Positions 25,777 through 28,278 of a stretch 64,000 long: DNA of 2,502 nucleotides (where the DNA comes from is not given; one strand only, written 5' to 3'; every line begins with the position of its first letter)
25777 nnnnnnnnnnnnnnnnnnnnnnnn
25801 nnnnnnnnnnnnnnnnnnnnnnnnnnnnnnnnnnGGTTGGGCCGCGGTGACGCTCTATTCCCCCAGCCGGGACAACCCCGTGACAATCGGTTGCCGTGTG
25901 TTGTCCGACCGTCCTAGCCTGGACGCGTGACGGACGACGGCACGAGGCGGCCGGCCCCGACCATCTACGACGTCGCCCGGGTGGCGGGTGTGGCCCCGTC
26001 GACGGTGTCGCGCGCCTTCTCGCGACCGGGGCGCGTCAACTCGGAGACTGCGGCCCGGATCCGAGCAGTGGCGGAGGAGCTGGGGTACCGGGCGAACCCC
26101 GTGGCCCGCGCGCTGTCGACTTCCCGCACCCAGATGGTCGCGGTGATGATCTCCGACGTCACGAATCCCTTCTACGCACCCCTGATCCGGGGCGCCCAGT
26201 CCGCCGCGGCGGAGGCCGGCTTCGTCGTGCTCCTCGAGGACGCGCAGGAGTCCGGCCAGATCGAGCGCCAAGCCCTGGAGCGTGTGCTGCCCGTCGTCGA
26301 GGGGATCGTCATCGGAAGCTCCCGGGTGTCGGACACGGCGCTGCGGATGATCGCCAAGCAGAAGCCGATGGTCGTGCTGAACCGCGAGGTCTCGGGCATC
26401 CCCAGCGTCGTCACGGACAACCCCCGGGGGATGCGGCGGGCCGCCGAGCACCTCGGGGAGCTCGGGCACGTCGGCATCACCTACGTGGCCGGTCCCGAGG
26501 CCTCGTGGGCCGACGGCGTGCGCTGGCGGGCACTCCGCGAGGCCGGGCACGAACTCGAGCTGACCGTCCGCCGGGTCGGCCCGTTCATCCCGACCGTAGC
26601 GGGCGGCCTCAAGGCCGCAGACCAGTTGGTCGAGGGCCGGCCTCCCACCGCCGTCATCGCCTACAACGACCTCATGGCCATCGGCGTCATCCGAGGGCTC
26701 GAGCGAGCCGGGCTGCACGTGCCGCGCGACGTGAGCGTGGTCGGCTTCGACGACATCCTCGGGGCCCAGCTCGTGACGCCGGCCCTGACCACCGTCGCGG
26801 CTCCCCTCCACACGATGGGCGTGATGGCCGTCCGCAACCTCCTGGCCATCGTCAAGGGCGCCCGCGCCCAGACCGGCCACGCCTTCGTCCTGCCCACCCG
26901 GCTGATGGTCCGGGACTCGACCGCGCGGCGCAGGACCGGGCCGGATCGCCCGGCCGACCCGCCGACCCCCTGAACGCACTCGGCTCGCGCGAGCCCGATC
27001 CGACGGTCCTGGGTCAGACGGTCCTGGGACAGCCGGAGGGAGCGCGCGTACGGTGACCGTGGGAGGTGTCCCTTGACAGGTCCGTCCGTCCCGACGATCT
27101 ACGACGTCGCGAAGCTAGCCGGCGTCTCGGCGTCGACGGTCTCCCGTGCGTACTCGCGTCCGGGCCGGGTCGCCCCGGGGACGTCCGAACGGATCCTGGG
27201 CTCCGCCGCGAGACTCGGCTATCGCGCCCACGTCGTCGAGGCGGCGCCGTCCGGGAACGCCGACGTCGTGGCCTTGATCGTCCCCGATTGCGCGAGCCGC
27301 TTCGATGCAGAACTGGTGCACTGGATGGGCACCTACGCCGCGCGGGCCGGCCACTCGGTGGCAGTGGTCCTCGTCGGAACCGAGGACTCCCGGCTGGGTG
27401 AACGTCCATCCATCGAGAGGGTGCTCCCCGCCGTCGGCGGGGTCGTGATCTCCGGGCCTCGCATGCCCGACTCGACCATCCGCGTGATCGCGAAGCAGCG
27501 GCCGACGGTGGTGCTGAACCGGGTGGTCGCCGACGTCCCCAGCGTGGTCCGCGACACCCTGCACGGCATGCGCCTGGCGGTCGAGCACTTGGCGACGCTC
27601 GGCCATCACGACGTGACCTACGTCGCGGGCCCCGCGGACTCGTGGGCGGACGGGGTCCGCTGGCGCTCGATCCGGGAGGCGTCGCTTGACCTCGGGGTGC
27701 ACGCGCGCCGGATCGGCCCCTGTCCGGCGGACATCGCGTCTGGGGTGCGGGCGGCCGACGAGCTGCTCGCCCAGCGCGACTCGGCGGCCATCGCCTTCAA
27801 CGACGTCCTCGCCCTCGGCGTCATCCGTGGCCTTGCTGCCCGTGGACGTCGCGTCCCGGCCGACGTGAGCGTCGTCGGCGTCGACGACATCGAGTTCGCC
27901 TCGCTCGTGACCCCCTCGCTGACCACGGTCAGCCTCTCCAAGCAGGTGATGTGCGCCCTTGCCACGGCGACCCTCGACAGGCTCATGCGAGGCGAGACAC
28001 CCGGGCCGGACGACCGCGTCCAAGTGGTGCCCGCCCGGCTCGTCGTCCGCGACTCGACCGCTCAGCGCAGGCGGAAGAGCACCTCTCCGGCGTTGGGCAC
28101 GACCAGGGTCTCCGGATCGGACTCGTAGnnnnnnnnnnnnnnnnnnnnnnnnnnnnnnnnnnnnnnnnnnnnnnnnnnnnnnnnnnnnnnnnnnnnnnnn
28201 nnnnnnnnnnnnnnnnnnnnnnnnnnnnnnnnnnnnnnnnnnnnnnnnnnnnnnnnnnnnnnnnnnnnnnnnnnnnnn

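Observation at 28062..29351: LarA-family enzyme located away from the lar genes and inside a sugar-acid cluster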

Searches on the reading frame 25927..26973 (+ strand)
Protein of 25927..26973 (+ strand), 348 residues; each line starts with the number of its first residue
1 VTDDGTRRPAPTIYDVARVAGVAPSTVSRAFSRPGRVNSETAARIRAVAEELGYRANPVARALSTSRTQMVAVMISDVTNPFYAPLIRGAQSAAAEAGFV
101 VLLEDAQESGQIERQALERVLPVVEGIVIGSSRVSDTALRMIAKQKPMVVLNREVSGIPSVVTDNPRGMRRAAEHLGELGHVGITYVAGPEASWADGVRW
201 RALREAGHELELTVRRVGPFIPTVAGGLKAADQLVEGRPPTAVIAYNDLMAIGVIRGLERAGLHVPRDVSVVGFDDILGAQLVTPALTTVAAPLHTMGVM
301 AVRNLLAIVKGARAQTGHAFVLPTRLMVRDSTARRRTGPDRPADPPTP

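Call 7: search_protein_families(library=pfam, proteins=[window:25927-26973:+])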
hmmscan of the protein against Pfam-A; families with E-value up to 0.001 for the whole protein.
window:25927-26973:+ (348 aa): 4 families
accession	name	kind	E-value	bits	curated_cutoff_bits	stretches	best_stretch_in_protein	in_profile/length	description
PF13377.12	Peripla_BP_3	-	2.9e-33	115.7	26.5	1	173-332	1-167/167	Periplasmic binding protein-like domain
PF00532.27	Peripla_BP_1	-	5.2e-23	82.3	22.2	1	70-313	3-265/281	Periplasmic binding proteins and sugar binding domain of LacI family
PF00356.27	LacI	-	5e-14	52.3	27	1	12-57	1-46/46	Bacterial regulatory proteins, lacI family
PF13407.12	Peripla_BP_4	-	2.3e-08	34.3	35.1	1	71-279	1-221/258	Periplasmic binding protein domain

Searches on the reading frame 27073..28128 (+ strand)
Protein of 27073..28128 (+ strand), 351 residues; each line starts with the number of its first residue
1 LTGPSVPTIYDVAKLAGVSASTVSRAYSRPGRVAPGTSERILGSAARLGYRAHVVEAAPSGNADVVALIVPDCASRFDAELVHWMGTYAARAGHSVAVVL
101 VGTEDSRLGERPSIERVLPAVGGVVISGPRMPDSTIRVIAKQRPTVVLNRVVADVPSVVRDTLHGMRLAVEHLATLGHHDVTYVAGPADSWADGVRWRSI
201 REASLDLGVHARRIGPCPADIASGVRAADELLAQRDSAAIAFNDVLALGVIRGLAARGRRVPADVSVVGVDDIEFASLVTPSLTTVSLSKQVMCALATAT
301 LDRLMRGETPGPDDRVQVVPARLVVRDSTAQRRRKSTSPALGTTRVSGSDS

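Call 7: search_protein_families(library=pfam, proteins=[window:27073-28128:+])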
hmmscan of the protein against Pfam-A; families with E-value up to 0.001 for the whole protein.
window:27073-28128:+ (351 aa): 3 families
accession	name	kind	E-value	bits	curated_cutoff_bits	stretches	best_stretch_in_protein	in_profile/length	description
PF13377.12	Peripla_BP_3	-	1.6e-29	103.6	26.5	1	170-329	1-167/167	Periplasmic binding protein-like domain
PF00532.27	Peripla_BP_1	-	1.2e-12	48.3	22.2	1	64-289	2-245/281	Periplasmic binding proteins and sugar binding domain of LacI family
PF00356.27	LacI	-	8.2e-11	42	27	1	8-51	1-44/46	Bacterial regulatory proteins, lacI family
